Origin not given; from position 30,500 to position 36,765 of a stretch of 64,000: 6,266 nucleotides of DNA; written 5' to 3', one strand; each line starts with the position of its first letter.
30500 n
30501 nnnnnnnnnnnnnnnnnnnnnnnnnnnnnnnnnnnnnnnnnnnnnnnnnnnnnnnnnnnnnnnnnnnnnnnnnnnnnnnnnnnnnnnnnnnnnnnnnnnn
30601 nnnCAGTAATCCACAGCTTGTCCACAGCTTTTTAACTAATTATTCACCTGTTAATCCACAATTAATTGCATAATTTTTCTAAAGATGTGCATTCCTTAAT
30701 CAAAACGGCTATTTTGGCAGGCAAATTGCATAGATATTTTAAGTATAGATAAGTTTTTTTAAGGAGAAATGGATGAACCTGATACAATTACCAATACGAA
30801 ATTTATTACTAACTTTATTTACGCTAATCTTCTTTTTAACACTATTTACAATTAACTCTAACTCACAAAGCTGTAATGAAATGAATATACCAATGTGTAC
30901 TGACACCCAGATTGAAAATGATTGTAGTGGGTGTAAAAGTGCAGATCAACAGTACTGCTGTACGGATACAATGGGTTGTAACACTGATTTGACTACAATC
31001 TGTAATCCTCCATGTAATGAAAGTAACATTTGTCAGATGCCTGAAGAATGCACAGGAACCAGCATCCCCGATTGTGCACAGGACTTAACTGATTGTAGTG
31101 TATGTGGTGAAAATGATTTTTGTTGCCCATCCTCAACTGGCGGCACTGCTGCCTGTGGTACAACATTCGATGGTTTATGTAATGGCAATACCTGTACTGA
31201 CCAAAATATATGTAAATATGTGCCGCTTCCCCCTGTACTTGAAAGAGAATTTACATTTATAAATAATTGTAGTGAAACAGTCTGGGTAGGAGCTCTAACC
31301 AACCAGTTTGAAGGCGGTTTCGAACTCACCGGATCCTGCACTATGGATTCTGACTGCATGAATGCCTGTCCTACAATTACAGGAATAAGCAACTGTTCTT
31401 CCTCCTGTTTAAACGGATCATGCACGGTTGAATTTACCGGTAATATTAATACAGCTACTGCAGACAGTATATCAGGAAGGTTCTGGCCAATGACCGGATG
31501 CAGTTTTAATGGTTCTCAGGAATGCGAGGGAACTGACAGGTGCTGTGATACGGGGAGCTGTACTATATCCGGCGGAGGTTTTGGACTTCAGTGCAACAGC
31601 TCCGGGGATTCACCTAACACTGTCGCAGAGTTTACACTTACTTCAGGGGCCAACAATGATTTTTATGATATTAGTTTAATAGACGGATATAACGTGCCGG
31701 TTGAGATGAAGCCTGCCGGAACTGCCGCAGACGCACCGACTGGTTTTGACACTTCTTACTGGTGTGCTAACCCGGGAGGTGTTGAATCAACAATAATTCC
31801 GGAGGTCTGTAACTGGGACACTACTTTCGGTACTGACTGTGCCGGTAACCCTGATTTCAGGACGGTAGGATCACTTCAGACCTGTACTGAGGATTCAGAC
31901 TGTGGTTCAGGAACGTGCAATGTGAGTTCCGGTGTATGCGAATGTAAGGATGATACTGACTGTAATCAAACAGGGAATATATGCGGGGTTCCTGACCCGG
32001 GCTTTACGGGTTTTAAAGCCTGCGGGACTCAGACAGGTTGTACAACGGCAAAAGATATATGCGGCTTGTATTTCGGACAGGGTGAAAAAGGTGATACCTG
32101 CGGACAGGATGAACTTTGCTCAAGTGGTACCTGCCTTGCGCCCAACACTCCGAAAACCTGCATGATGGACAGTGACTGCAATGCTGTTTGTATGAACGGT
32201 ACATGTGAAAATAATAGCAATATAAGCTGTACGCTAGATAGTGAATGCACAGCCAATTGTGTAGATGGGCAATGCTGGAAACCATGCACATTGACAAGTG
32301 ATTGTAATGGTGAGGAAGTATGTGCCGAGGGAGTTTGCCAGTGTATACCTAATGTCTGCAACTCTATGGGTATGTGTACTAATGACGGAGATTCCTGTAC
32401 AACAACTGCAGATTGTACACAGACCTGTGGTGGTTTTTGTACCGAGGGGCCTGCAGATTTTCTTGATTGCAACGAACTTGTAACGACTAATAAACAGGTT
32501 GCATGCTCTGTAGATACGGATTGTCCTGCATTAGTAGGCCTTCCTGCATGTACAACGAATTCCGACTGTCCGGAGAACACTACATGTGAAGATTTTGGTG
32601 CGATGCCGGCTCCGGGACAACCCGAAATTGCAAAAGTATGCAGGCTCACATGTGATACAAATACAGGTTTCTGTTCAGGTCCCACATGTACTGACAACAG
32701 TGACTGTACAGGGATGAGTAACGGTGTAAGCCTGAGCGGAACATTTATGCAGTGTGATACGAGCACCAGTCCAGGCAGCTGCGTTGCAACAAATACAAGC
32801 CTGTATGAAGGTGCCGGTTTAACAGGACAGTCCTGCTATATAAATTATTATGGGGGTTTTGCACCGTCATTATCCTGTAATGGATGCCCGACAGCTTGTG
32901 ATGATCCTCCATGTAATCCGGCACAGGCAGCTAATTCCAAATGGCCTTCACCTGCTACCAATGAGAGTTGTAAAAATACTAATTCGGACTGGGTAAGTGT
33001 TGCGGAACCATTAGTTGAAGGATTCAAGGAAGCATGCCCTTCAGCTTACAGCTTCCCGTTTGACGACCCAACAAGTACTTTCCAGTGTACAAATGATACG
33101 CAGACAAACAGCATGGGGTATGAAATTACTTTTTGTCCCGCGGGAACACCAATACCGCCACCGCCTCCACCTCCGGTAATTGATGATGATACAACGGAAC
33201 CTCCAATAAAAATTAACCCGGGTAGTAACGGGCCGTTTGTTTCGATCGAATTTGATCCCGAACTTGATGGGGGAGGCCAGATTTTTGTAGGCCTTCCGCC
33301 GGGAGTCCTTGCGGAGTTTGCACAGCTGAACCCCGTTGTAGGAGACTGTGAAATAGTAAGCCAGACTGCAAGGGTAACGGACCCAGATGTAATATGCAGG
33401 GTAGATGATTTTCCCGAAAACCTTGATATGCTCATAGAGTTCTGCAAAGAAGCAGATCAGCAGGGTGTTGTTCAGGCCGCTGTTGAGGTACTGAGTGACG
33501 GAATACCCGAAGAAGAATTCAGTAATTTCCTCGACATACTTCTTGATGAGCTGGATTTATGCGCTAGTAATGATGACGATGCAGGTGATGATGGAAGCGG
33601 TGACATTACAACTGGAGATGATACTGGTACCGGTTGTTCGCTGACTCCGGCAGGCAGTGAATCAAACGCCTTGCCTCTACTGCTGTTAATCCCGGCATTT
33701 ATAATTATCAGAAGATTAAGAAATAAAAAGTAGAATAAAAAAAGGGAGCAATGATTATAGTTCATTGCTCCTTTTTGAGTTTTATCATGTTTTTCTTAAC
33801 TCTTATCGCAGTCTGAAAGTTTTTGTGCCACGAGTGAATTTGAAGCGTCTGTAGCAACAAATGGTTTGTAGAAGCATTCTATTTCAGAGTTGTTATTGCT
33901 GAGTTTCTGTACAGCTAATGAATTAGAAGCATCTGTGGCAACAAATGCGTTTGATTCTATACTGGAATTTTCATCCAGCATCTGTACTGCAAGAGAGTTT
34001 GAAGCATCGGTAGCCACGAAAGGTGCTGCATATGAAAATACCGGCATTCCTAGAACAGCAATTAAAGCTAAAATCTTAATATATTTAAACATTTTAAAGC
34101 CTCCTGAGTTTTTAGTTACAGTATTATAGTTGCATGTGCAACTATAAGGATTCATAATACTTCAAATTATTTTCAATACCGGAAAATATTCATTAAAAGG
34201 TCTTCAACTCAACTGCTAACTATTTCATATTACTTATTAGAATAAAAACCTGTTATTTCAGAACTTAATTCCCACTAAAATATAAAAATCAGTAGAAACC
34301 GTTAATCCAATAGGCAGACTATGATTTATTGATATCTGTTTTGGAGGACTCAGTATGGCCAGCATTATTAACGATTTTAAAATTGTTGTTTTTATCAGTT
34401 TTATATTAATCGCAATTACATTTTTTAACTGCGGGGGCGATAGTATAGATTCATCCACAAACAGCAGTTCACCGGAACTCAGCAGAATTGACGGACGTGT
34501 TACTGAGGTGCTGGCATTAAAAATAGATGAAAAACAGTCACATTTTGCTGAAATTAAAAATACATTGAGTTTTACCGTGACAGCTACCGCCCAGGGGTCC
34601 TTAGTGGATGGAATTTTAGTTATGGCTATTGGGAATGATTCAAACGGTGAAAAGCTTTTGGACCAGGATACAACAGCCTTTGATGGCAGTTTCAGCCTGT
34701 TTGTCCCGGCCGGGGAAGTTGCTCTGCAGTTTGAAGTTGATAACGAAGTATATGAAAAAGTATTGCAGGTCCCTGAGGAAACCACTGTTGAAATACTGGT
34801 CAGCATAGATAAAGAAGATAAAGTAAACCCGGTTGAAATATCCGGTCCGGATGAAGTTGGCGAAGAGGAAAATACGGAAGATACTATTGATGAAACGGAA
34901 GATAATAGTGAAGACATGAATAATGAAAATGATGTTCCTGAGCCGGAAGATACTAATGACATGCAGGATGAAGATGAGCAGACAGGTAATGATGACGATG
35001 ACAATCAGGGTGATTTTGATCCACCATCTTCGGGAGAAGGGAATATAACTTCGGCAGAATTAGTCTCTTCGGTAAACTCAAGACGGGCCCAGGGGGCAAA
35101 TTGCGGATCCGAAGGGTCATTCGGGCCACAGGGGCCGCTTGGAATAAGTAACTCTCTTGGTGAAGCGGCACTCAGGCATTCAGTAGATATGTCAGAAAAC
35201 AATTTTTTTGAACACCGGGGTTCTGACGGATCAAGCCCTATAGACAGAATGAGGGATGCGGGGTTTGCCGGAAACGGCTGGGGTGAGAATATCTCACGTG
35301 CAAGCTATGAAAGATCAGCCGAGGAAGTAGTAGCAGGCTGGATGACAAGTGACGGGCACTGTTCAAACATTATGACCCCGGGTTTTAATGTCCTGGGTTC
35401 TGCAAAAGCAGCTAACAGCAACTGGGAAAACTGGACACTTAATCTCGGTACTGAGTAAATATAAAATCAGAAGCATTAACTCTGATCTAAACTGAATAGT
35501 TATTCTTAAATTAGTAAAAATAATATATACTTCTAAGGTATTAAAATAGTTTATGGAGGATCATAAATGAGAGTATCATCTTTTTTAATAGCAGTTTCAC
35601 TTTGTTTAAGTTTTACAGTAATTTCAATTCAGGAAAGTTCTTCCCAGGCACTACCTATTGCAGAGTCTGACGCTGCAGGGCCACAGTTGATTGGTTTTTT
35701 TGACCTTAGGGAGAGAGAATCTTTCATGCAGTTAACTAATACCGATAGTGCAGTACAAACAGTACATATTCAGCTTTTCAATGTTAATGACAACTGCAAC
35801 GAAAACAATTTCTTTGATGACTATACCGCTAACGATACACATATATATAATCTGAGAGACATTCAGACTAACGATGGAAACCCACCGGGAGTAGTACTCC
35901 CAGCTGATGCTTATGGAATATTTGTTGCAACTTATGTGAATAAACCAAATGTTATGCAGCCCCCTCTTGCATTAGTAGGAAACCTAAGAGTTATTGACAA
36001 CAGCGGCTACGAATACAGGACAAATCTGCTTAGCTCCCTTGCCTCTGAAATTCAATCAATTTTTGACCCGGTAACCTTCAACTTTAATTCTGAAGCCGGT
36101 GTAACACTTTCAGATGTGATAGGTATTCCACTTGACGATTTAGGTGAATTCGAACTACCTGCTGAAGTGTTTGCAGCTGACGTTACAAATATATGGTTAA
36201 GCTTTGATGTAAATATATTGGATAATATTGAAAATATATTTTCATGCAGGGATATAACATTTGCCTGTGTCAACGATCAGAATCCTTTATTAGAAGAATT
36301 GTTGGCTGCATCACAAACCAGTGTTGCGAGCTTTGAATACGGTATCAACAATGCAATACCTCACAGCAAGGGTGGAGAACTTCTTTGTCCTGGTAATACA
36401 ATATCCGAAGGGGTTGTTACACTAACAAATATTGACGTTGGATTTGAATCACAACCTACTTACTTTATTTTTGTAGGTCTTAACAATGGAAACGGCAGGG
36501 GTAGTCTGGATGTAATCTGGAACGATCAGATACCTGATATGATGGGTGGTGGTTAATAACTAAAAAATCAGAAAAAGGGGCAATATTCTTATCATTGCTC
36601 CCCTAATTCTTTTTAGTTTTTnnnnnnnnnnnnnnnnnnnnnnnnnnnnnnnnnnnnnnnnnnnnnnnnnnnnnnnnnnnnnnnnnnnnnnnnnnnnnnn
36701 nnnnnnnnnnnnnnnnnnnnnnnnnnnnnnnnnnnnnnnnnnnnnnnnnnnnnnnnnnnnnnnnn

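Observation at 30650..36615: Six-kb insert of eukaryote-like secreted proteins (PR-5-like, PR-1/CAP-like, repeat protein, family member 4) splitting a folate/pterin gene neighbourhood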

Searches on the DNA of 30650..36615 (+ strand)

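Call 94: search_dna_similar(query=window:30650-36615:+, collection=phages, mode=distant, max_rows=5)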
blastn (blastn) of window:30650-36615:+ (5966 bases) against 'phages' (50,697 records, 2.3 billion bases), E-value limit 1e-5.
No match.
